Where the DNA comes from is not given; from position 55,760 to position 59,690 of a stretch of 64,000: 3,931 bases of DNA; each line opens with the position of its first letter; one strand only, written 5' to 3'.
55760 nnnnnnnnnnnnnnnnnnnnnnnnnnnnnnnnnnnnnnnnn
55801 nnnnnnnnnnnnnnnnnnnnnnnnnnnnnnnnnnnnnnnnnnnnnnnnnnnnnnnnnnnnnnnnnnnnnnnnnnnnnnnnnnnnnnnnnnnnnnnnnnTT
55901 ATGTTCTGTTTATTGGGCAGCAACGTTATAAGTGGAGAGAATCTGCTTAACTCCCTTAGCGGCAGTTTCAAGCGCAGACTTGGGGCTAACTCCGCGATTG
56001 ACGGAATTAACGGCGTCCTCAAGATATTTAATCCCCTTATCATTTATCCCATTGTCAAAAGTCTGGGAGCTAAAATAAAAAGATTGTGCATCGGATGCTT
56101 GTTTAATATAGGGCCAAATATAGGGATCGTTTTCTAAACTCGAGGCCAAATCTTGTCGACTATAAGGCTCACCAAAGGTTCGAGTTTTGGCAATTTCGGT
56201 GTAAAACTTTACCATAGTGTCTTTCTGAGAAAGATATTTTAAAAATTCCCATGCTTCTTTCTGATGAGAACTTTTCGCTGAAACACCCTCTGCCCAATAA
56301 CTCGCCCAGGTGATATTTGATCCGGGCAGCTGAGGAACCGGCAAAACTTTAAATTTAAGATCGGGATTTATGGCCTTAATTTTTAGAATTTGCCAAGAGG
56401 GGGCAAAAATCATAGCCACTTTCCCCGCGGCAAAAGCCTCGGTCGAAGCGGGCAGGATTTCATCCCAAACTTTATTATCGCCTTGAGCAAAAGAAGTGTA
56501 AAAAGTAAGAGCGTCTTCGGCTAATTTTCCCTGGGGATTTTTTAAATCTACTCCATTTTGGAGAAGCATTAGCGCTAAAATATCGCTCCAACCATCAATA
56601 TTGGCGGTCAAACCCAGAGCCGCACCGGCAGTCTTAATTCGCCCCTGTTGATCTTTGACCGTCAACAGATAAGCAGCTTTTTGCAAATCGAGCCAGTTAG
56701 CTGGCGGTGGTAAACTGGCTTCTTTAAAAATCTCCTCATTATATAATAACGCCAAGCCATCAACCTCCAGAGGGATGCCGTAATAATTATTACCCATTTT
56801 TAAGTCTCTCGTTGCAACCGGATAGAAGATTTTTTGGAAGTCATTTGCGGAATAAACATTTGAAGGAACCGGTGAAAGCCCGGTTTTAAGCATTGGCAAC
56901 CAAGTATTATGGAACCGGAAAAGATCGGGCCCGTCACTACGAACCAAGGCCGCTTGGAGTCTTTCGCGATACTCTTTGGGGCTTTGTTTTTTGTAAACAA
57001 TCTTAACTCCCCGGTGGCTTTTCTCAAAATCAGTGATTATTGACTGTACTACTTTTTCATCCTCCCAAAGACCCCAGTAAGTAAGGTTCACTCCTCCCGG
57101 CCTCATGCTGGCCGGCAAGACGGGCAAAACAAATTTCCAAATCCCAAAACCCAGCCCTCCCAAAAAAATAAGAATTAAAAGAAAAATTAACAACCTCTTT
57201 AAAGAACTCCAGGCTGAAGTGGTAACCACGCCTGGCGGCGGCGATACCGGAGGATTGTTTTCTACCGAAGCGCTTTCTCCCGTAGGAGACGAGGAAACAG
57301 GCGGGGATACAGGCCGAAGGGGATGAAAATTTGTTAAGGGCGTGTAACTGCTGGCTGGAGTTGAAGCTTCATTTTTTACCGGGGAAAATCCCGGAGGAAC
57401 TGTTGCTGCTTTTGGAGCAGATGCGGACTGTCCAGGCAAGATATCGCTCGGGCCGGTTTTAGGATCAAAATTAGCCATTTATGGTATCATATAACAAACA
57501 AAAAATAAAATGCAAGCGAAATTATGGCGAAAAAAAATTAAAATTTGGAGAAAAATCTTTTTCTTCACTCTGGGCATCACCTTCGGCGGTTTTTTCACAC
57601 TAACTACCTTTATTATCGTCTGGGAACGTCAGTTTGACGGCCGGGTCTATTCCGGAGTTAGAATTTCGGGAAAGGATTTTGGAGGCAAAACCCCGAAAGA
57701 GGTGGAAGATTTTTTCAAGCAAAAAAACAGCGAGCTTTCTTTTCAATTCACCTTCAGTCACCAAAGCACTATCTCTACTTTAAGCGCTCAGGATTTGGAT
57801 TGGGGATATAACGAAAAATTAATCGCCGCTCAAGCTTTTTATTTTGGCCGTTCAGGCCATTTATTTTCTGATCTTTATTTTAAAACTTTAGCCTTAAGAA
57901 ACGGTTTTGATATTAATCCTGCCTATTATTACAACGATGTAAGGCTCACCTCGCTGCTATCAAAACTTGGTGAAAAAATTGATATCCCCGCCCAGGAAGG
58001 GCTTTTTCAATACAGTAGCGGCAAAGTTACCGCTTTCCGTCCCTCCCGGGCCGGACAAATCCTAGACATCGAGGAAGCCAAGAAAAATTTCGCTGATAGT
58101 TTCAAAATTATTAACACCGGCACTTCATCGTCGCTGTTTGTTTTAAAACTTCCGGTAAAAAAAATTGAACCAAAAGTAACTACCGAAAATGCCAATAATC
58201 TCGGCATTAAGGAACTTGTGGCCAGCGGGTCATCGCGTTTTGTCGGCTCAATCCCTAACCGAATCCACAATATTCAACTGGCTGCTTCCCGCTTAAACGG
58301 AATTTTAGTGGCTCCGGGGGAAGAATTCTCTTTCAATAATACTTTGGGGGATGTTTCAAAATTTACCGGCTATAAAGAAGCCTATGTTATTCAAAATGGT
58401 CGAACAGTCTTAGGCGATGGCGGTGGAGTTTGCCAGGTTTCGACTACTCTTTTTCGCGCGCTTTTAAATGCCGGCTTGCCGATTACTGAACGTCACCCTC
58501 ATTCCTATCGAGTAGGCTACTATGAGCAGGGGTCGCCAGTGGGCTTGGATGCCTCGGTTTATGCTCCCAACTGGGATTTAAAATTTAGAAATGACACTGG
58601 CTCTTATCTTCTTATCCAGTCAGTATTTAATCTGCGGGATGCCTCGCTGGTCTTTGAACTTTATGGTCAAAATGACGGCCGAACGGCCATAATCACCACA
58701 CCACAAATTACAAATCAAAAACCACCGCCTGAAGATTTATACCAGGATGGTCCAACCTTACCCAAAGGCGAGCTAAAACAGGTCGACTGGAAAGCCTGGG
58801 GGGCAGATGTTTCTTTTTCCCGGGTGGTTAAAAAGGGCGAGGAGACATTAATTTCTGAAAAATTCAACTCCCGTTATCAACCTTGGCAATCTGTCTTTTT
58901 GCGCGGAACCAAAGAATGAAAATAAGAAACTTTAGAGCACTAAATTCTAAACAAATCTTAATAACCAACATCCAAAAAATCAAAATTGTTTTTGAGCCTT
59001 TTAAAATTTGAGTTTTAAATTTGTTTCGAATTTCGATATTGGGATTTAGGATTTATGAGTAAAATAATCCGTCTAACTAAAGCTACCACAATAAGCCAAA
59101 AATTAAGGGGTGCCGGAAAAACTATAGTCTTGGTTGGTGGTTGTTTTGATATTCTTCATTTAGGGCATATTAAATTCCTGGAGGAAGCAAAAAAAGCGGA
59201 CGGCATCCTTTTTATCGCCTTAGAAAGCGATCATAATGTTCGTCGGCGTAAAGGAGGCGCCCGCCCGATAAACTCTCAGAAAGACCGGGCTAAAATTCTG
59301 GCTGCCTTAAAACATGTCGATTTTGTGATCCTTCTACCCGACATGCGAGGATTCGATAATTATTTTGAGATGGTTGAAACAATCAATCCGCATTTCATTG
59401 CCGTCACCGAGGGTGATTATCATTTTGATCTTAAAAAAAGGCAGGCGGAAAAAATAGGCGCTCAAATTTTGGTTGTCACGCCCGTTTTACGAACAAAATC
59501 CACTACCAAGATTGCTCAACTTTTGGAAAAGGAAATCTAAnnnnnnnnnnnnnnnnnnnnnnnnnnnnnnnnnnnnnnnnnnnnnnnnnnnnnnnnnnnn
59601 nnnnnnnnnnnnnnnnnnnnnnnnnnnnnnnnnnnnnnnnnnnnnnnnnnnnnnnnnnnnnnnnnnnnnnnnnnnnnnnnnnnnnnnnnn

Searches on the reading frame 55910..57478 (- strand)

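Call 11: search_protein_families(library=pfam, proteins=[window:55910-57478:-], max_evalue=0.01)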
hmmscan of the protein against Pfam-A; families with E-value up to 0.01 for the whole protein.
window:55910-57478:- (522 aa): 3 families
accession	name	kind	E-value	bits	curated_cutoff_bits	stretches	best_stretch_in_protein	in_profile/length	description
PF13416.11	SBP_bac_8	-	1.4e-28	101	27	1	147-428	2-255/279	Bacterial extracellular solute-binding protein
PF01547.30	SBP_bac_1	-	1.1e-26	95.1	26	1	143-420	9-304/307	Bacterial extracellular solute-binding protein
PF13343.11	SBP_bac_6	-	0.00085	19.3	24.6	1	223-421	47-207/245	Bacterial extracellular solute-binding protein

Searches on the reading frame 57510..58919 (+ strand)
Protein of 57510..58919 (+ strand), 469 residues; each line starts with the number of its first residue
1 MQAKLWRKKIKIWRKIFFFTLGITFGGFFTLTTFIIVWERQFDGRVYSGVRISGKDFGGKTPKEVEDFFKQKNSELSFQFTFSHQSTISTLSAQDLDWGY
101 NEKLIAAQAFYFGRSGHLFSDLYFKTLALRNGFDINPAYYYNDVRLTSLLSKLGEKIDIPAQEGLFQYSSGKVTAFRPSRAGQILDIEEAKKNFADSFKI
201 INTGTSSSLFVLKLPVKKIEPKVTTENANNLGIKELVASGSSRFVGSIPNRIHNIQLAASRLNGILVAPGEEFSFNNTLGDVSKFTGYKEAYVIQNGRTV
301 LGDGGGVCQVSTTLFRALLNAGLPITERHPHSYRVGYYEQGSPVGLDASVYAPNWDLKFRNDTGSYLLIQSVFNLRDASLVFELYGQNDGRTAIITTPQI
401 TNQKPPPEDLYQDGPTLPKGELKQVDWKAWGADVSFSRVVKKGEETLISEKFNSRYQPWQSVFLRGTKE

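Call 11: search_protein_families(library=pfam, proteins=[window:57510-58919:+], max_evalue=0.01)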
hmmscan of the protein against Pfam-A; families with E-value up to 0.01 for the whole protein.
window:57510-58919:+ (469 aa): 2 families
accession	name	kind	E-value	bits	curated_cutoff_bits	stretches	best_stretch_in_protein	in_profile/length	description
PF04294.18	VanW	-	8.3e-45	151.9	27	1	250-384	1-129/130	VanW like protein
PF12229.13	PG_binding_4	-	7.5e-09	36.2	22.1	1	90-196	2-106/117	Putative peptidoglycan binding domain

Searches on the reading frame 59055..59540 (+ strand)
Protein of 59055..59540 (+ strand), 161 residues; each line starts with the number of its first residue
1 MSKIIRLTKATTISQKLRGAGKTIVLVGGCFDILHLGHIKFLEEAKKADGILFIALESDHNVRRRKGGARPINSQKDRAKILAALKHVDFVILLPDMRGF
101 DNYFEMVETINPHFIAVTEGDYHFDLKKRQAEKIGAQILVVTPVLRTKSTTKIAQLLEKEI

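Call 11: search_protein_families(library=pfam, proteins=[window:59055-59540:+], max_evalue=0.01)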
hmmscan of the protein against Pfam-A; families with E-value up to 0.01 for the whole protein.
window:59055-59540:+ (161 aa): 2 families
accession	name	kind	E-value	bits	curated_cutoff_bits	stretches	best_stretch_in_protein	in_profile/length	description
PF01467.32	CTP_transf_like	-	1e-13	52.1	21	1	26-132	1-100/133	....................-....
PF06574.18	FAD_syn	-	0.0048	17.2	27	0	24-95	8-84/158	FAD synthetase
